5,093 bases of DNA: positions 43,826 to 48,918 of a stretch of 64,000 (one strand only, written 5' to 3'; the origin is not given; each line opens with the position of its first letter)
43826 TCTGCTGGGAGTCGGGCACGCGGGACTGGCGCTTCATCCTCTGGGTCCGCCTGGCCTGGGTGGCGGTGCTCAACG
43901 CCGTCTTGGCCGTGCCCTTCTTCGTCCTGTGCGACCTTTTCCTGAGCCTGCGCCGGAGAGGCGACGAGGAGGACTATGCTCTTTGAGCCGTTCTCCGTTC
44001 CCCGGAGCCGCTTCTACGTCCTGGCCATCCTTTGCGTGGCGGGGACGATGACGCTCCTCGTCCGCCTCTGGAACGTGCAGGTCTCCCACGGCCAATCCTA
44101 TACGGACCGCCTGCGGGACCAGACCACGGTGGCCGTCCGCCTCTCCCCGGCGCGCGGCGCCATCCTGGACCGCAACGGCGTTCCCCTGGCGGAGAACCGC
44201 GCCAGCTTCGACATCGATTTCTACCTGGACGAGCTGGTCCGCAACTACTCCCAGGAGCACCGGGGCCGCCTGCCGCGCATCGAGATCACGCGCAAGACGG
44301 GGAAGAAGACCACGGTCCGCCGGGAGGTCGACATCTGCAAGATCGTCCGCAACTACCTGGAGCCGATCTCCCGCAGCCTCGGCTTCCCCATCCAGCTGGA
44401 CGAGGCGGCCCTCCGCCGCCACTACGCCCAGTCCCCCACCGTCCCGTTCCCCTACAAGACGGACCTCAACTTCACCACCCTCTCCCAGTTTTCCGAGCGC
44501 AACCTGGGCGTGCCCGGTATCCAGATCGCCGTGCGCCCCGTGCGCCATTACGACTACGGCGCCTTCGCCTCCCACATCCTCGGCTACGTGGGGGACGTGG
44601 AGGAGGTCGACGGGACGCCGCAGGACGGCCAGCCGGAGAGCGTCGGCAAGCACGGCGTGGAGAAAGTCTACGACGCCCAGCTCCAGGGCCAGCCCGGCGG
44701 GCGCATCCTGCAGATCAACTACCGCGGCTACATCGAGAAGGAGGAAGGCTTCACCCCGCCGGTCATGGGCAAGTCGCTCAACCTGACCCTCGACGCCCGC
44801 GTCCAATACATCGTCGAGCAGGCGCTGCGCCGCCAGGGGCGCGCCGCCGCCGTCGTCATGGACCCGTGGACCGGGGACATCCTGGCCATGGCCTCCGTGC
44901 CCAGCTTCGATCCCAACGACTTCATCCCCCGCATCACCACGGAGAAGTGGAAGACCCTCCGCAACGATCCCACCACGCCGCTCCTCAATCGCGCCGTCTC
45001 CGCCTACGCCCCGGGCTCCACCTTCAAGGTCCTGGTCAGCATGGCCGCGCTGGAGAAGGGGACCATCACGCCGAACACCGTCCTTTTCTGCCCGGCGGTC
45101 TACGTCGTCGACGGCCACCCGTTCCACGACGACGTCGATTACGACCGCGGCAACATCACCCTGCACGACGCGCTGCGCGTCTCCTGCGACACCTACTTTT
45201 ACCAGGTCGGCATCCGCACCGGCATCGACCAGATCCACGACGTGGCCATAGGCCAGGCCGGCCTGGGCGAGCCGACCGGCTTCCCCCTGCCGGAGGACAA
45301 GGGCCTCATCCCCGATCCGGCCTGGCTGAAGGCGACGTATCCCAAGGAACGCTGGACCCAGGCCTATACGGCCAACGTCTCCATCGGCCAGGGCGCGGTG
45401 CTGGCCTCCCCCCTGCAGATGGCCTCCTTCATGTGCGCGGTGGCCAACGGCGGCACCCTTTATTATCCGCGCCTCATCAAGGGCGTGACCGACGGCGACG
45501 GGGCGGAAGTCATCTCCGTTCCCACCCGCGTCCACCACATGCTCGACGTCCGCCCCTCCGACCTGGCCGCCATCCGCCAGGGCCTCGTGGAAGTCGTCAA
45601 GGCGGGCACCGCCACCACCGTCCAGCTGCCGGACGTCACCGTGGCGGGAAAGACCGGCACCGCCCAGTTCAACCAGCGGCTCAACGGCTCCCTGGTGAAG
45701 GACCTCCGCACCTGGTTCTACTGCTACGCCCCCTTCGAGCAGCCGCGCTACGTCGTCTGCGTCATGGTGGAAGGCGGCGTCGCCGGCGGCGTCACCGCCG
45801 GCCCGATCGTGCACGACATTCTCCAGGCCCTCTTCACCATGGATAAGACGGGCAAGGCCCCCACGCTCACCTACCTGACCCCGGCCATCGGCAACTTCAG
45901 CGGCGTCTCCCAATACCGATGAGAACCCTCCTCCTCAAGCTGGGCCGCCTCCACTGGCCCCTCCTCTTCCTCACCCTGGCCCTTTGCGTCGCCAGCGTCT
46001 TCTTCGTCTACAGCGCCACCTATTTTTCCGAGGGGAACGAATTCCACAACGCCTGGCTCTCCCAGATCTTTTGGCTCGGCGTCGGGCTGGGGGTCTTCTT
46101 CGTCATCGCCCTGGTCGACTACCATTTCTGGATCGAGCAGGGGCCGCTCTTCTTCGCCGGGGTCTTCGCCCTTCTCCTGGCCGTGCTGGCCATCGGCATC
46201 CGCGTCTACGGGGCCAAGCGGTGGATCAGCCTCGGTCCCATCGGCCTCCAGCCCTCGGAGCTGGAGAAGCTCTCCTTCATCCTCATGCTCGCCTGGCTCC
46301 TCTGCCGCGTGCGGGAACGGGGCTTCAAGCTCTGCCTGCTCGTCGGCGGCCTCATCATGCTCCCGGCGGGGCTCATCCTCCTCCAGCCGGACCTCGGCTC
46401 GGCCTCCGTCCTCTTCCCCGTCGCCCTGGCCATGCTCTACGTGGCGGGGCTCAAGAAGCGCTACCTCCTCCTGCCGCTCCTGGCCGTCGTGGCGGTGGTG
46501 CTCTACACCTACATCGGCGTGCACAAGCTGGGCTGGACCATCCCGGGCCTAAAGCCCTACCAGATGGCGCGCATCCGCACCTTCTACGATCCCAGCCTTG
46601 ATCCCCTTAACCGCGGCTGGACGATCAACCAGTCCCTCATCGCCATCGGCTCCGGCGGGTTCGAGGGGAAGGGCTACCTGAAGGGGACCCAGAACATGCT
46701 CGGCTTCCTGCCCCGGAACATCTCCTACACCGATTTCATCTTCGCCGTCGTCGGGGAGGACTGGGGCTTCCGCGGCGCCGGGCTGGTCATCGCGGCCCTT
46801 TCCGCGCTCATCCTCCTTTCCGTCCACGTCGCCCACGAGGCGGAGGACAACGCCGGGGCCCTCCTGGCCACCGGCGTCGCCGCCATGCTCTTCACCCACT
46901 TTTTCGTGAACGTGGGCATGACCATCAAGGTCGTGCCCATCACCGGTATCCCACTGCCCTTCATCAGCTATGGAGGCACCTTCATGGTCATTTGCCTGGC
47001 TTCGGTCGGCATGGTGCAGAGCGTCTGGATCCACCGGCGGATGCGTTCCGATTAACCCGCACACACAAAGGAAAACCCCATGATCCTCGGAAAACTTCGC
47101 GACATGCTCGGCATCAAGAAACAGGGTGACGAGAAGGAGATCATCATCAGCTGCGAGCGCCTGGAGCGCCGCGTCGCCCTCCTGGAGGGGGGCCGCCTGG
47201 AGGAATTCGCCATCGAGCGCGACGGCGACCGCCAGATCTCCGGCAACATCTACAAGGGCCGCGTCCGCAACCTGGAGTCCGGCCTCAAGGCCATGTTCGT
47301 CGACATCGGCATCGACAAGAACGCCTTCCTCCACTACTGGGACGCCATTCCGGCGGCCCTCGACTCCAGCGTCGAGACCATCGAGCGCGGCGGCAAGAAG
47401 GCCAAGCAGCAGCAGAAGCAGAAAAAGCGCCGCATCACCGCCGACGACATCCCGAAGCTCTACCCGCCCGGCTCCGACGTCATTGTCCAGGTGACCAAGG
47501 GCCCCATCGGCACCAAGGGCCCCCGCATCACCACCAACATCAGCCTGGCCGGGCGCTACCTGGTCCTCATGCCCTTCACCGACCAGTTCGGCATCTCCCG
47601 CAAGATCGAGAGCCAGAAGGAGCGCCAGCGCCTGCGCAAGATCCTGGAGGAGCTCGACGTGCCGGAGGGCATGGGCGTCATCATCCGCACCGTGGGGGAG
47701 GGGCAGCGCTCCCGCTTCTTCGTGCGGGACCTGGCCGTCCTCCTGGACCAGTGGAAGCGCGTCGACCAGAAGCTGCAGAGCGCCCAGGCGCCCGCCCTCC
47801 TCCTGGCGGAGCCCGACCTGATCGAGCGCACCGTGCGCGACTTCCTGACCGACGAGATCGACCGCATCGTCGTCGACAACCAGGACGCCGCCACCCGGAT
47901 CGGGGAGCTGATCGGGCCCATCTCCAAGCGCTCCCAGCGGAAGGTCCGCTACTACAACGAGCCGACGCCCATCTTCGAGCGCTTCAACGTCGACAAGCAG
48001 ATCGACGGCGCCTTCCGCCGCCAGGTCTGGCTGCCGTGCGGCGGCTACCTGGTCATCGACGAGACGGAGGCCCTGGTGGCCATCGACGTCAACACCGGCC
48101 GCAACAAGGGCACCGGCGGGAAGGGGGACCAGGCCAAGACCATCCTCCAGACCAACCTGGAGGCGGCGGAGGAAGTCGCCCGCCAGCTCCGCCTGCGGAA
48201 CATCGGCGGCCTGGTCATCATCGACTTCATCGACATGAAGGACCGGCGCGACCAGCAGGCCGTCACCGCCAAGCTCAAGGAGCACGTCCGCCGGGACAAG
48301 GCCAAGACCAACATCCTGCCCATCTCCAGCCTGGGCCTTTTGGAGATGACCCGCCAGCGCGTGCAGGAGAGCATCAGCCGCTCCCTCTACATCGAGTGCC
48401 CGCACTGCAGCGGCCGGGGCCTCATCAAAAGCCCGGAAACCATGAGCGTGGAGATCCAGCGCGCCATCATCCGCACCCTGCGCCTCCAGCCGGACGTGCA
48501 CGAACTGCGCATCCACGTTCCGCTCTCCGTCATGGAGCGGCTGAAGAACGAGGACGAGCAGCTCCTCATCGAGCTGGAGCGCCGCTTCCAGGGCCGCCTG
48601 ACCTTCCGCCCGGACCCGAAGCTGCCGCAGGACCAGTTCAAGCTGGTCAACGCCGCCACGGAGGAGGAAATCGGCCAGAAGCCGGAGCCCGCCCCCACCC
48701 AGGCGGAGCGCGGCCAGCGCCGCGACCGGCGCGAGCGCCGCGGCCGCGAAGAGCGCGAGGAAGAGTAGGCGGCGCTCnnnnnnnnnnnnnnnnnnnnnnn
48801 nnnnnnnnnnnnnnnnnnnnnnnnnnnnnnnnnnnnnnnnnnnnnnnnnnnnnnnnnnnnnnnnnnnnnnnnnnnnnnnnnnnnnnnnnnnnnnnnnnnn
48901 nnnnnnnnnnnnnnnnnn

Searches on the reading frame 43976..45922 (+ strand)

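Call 30: search_protein_families(library=pfam, proteins=[window:43976-45922:+], max_evalue=0.00001)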
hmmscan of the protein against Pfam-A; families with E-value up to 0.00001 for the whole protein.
window:43976-45922:+ (648 aa): 2 families
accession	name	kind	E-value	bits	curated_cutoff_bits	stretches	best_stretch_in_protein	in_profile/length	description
PF00905.27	Transpeptidase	-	5.7e-65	219.9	22.1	1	291-617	2-299/299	Penicillin binding protein transpeptidase domain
PF03717.20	PBP_dimer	-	9.8e-32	111.3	24.4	1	57-256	3-178/180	Penicillin-binding Protein dimerisation domain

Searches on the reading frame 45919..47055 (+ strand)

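Call 30: search_protein_families(library=pfam, proteins=[window:45919-47055:+], max_evalue=0.00001)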
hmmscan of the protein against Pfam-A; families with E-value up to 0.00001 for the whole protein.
window:45919-47055:+ (378 aa): 1 family
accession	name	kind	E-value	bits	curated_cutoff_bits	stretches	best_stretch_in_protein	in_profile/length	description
PF01098.24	FTSW_RODA_SPOVE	-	6.5e-84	282.4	26.4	1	15-373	3-354/356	Cell cycle protein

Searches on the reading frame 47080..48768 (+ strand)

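Call 31: search_protein_families(library=pfam, proteins=[window:47080-48768:+], max_evalue=0.00001)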
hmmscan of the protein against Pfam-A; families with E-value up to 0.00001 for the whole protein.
window:47080-48768:+ (562 aa): 2 families
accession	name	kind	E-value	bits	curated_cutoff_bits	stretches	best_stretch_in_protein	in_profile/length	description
PF10150.14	RNase_E_G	-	2.5e-103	345.6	25.5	1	155-428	1-270/270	Ribonuclease E/G family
PF20833.2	RNase_E_G_Thio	-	6.4e-13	49.1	26.8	1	440-522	2-83/86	RNase E/G, Thioredoxin-like domain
